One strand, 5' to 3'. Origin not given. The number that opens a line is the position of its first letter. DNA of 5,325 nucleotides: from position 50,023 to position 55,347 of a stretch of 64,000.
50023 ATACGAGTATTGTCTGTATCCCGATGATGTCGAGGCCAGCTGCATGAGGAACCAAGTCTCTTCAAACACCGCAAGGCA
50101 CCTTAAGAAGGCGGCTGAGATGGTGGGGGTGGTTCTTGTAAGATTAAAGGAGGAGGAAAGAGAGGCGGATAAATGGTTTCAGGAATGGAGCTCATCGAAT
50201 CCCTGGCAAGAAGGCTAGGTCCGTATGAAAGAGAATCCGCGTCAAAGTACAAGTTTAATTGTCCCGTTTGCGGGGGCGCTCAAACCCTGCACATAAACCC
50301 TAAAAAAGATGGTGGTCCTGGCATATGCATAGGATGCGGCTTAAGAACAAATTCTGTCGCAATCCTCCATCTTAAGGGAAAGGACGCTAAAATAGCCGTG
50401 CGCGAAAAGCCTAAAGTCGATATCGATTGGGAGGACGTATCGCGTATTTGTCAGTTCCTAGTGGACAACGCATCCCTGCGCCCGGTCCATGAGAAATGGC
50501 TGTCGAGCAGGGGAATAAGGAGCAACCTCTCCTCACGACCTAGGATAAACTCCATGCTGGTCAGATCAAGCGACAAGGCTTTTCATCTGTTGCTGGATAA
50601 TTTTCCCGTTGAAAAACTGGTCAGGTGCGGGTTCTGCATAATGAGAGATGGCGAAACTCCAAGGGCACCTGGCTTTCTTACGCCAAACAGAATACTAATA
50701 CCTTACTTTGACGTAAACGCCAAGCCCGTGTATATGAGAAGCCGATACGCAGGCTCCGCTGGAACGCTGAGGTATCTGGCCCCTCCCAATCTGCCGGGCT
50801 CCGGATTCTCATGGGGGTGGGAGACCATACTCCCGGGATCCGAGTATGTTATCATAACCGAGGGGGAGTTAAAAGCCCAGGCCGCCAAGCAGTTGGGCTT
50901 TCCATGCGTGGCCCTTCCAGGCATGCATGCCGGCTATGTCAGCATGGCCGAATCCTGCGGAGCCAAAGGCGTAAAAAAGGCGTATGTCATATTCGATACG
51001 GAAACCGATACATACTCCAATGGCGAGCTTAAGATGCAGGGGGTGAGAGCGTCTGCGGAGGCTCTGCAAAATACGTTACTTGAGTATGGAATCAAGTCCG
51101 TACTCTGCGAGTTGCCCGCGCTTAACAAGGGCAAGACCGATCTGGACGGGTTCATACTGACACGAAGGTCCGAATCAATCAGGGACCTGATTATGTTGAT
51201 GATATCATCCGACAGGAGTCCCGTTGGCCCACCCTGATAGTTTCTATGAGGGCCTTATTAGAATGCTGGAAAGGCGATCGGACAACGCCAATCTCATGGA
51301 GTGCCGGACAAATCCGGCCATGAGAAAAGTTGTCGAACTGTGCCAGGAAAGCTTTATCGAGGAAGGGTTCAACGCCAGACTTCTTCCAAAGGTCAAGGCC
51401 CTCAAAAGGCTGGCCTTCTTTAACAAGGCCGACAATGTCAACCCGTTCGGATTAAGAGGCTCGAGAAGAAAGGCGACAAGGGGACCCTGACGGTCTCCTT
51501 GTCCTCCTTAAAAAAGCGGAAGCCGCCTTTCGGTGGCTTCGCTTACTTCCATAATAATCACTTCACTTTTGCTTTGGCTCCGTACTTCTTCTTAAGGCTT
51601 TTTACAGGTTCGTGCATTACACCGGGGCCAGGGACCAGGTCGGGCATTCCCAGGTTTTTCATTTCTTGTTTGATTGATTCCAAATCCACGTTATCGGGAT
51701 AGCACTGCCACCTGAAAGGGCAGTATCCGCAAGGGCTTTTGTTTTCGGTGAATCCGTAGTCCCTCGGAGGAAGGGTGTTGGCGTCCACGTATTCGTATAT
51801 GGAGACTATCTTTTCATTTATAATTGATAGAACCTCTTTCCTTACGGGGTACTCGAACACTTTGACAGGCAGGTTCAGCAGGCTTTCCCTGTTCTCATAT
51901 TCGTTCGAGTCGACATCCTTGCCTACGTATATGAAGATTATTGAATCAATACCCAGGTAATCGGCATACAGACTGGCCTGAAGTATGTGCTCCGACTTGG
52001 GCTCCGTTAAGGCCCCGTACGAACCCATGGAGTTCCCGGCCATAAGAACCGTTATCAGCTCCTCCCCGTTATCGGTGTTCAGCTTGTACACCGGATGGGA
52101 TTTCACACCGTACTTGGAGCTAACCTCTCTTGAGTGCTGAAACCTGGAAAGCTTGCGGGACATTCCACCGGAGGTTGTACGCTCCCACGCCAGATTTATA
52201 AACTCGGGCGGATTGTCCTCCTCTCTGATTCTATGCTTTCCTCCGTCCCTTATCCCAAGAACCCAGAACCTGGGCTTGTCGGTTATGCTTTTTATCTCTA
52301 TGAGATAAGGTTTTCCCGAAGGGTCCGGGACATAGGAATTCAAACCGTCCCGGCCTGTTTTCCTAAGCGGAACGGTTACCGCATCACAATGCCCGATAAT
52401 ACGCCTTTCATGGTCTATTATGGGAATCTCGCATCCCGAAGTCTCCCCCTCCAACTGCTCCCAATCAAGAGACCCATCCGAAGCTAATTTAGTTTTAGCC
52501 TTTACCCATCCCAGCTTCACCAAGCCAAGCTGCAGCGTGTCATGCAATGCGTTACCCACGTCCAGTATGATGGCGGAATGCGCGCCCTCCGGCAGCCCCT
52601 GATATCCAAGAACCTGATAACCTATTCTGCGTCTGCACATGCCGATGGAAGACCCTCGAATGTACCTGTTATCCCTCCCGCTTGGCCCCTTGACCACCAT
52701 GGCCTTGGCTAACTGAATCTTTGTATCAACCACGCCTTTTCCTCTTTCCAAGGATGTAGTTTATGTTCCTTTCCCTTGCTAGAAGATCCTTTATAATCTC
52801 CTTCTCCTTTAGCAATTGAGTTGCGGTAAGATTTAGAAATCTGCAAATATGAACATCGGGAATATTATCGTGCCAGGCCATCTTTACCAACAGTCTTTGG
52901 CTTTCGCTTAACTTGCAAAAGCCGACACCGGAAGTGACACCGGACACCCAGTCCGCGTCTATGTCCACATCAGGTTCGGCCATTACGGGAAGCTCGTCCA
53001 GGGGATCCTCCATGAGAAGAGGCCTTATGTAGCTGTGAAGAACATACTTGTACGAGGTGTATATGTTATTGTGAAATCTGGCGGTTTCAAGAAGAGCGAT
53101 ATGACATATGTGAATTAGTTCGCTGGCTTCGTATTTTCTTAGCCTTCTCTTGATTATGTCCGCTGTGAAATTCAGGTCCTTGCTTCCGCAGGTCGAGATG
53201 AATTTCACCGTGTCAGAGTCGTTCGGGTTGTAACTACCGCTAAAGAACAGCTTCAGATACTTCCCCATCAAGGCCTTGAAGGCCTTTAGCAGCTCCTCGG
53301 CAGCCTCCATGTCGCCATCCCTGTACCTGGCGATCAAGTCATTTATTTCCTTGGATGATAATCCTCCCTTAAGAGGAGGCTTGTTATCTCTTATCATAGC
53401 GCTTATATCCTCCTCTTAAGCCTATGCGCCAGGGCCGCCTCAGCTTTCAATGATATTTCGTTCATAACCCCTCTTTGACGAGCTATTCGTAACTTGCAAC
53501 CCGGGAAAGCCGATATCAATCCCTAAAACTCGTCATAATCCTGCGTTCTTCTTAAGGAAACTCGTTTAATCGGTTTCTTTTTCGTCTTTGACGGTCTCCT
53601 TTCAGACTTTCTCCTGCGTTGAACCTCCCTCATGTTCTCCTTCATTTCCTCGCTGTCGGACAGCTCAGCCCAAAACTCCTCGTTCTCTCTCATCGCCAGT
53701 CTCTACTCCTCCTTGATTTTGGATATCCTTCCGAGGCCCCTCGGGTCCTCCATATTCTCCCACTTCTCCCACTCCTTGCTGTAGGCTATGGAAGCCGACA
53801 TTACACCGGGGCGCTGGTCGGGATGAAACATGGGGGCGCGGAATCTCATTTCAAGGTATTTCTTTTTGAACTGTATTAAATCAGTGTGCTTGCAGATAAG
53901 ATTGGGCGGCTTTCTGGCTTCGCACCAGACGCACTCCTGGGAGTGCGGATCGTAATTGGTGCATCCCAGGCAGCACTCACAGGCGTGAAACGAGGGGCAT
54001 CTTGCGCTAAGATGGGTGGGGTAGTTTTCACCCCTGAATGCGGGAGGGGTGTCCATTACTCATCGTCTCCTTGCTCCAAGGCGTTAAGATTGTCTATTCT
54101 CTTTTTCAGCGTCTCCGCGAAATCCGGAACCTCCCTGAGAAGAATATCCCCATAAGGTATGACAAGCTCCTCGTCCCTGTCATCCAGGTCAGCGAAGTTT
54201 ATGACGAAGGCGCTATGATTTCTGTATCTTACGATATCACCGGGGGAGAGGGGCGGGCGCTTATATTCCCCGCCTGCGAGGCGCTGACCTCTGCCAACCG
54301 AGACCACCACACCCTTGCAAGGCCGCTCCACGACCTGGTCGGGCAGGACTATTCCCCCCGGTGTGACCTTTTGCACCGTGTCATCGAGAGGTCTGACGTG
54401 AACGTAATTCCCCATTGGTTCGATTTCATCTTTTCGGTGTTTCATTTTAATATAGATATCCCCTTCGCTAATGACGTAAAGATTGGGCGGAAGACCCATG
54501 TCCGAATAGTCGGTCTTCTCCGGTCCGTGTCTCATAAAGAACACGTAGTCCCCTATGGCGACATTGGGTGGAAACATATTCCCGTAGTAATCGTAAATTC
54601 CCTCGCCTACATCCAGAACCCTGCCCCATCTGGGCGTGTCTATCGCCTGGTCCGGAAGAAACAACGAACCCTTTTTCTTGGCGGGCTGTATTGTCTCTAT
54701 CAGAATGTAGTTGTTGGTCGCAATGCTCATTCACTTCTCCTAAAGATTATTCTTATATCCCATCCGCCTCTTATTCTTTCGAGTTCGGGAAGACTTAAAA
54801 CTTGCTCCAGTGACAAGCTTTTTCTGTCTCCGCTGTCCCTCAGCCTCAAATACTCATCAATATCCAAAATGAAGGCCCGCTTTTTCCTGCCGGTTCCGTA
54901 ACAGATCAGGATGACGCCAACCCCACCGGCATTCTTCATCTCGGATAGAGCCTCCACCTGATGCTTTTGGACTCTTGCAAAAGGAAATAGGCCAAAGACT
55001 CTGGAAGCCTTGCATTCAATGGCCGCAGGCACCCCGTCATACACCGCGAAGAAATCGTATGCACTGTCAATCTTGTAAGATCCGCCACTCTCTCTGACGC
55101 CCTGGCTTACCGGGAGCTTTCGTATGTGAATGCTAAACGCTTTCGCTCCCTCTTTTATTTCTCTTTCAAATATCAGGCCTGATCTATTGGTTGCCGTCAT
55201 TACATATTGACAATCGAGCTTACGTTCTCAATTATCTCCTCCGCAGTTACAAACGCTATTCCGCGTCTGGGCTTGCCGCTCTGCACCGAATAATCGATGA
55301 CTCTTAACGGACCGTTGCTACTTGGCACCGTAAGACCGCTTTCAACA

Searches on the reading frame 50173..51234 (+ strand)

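Call 12: search_protein_families(library=phrogs, proteins=[window:50173-51234:+], max_evalue=0.001)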
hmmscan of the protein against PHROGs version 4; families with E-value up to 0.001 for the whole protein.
window:50173-51234:+ (354 aa): 3 families
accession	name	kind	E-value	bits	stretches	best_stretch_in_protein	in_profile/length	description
phrog_47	-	DNA, RNA and nucleotide metabolism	3e-17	63.4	1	8-277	31-284/947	DNA primase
phrog_849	-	DNA, RNA and nucleotide metabolism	9.1e-09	35.8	1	173-251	184-272/435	DNA primase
phrog_239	-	DNA, RNA and nucleotide metabolism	1.9e-06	28.1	0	171-269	142-239/801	DNA primase/helicase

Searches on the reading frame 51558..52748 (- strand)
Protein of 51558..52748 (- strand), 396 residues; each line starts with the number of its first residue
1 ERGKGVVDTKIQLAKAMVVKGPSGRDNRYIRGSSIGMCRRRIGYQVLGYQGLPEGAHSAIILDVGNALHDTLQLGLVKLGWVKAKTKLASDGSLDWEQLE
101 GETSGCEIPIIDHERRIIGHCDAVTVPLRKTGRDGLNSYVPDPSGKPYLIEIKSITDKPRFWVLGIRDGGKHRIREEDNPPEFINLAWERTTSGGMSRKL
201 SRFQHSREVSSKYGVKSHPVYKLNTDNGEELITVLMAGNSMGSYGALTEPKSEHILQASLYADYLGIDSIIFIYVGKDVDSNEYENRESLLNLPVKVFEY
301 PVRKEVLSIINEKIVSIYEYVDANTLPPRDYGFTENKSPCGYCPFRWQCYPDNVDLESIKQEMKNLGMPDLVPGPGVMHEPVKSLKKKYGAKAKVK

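Call 54: search_protein_families(library=phrogs, proteins=[window:51558-52748:-], max_evalue=0.01)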
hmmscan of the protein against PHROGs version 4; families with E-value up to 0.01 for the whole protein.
window:51558-52748:- (396 aa): 3 families
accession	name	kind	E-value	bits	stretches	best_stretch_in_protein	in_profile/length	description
phrog_1706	-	DNA, RNA and nucleotide metabolism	5.8e-20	72.9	2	248-364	156-257/293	CRISPR/Cas system associated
phrog_2506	-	DNA, RNA and nucleotide metabolism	5.9e-14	53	1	36-352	101-336/342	exonuclease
phrog_1990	-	DNA, RNA and nucleotide metabolism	1.5e-09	38.7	1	16-158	24-140/290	Cas4-domain exonuclease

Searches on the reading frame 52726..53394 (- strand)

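Call 54: search_protein_families(library=phrogs, proteins=[window:52726-53394:-], max_evalue=0.01)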
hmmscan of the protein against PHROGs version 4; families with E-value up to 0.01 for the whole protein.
window:52726-53394:- (222 aa): 1 family
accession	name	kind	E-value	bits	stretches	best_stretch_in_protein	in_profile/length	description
phrog_351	-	transcription regulation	0.0093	15.6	0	12-54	485-530/928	RNA polymerase sigma factor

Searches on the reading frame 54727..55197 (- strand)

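Call 54: search_protein_families(library=phrogs, proteins=[window:54727-55197:-], max_evalue=0.01)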
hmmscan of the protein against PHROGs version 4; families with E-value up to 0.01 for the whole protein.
window:54727-55197:- (156 aa): 1 family
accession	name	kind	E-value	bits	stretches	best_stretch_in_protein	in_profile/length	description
phrog_843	-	DNA, RNA and nucleotide metabolism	7.4e-15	56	1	4-132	8-141/177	Holliday junction resolvase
